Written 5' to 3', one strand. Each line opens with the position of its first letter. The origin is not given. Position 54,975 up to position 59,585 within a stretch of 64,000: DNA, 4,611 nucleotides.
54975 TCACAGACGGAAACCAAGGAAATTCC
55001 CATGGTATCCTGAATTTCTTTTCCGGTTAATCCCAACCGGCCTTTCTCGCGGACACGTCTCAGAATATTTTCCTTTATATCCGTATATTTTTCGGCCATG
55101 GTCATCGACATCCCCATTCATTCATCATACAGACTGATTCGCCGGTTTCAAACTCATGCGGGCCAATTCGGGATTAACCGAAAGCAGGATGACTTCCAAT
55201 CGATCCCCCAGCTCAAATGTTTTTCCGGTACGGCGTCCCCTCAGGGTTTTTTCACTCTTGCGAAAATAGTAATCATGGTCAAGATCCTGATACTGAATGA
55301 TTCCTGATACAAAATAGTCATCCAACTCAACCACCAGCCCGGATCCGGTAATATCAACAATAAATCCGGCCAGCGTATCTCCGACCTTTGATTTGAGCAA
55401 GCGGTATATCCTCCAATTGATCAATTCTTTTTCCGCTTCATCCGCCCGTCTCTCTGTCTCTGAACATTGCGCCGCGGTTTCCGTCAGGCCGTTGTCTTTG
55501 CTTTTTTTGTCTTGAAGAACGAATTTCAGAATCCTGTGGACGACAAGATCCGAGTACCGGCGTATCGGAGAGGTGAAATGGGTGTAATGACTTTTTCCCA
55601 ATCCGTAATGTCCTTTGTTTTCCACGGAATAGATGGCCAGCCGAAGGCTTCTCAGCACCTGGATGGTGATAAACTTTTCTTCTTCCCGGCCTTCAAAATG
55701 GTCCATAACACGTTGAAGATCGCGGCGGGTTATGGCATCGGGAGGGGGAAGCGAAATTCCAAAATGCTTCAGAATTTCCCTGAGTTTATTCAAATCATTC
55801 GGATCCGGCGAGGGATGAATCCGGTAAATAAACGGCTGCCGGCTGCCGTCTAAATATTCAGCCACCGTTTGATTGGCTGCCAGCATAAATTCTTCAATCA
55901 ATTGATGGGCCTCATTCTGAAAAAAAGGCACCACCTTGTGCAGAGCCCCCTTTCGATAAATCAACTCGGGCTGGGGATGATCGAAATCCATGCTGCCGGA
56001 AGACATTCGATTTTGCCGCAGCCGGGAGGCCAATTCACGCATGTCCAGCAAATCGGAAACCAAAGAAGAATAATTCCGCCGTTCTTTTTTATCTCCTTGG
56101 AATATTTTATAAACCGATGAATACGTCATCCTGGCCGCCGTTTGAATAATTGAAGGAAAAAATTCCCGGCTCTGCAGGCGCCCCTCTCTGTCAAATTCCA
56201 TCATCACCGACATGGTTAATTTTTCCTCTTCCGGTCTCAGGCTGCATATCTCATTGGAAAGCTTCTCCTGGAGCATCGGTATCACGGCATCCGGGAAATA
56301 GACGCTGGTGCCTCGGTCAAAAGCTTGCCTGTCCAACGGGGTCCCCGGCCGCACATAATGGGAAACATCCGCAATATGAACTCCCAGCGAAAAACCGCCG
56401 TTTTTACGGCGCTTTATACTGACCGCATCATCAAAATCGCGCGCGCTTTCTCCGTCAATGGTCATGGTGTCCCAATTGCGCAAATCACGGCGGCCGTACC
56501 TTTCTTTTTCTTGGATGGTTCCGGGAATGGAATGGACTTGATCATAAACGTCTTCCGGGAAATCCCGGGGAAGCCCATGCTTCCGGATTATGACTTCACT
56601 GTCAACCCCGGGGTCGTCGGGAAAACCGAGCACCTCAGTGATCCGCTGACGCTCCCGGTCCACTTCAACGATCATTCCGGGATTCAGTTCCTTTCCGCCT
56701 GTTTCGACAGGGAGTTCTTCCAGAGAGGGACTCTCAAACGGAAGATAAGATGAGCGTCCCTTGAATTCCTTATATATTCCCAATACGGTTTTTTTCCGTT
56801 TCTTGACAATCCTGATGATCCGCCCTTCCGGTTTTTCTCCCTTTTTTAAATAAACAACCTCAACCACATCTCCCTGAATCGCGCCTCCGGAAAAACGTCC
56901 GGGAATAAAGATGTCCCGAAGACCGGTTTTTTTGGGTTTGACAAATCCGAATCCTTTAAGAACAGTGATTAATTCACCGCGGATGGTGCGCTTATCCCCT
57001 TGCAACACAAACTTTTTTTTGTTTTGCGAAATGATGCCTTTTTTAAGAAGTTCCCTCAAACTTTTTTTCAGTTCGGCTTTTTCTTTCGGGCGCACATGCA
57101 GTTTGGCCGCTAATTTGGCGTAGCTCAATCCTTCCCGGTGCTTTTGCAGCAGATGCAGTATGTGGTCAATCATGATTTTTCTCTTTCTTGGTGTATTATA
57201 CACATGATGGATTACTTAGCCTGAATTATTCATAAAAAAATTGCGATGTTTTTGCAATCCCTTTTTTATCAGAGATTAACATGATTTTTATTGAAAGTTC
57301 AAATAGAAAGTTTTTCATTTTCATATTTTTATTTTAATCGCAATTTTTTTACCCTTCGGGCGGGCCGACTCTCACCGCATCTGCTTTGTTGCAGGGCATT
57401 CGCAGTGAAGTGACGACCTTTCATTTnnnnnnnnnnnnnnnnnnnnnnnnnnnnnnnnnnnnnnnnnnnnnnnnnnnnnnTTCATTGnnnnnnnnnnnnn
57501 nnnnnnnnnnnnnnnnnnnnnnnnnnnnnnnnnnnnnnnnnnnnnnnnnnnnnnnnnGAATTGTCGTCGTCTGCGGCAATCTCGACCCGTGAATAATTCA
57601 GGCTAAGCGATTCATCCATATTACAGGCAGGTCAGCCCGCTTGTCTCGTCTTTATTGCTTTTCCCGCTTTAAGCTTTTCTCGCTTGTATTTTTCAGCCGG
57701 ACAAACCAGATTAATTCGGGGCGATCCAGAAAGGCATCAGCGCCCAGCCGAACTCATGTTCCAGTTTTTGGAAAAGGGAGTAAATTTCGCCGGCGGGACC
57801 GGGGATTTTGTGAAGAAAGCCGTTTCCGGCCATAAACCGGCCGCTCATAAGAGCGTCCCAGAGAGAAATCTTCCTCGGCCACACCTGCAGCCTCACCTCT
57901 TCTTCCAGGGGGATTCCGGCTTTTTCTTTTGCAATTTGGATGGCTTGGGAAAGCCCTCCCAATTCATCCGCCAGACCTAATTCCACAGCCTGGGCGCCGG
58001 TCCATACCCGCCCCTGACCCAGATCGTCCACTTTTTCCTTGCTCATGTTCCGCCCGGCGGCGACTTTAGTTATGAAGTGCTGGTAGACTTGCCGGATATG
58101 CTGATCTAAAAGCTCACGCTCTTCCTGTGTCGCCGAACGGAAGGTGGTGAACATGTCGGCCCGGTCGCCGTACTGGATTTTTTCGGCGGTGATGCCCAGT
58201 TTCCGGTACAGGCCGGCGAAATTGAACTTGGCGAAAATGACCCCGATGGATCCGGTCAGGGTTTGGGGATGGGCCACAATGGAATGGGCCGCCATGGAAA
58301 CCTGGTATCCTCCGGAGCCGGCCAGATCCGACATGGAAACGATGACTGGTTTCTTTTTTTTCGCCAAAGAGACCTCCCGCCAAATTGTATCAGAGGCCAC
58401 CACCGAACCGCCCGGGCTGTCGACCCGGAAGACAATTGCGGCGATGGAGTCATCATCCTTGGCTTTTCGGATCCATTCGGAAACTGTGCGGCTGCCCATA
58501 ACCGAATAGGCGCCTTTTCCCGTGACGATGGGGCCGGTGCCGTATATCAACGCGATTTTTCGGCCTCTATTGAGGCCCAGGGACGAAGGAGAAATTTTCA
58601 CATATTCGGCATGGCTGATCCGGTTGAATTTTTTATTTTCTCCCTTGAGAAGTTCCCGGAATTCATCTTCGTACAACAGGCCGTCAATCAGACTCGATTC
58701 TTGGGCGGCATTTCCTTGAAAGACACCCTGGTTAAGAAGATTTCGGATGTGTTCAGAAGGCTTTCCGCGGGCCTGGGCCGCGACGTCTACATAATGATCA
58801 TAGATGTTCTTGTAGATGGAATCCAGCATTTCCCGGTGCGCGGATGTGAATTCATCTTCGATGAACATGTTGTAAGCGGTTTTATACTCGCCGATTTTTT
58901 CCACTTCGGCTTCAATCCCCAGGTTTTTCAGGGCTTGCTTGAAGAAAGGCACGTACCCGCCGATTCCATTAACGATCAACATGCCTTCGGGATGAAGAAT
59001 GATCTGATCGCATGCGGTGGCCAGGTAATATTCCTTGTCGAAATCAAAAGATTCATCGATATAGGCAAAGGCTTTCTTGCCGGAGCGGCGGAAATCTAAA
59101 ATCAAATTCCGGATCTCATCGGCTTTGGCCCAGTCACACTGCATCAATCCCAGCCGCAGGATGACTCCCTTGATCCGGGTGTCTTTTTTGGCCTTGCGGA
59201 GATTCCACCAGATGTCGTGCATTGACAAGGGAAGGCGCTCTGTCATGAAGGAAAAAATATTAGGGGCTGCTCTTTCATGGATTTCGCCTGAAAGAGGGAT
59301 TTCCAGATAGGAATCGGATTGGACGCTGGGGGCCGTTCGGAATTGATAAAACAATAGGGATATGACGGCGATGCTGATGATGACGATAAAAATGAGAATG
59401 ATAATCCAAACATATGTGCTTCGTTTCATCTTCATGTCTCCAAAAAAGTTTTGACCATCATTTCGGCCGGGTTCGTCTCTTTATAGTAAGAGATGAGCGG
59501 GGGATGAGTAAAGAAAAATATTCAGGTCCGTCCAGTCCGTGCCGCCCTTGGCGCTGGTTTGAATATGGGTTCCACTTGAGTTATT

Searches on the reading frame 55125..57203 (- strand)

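Call 10: search_protein_families(library=pfam, proteins=[window:55125-57203:-])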
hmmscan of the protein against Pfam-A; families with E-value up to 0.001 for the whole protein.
window:55125-57203:- (692 aa): 4 families
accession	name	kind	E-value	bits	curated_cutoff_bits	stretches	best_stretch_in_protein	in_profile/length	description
PF00773.25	RNB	-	8.1e-110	367.5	29.3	1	238-564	1-325/326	RNB domain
PF17876.7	CSD2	-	5.8e-15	55.6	26.2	2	187-216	45-74/74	Cold shock domain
PF08206.17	OB_RNB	-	1.1e-08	35.1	24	1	78-132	3-58/58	Ribonuclease B OB domain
PF00575.29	S1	-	0.00013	22.8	22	1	606-685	3-71/74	S1 RNA binding domain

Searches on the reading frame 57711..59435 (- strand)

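Call 10: search_protein_families(library=pfam, proteins=[window:57711-59435:-])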
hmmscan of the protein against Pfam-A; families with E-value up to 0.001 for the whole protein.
window:57711-59435:- (574 aa): 3 families
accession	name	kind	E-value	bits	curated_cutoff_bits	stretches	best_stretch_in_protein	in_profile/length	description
PF01343.23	Peptidase_S49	-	9.1e-72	240.5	24.9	2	358-507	3-152/154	Peptidase family S49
PF25145.1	NfeD1b_N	-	1.1e-05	25.5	40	1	322-407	23-105/189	NfeD1b, N-terminal domain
PF01972.22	SDH_protease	-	0.00035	20.1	31.3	1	315-398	78-156/286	ClpP-like SDH-type serine proteinase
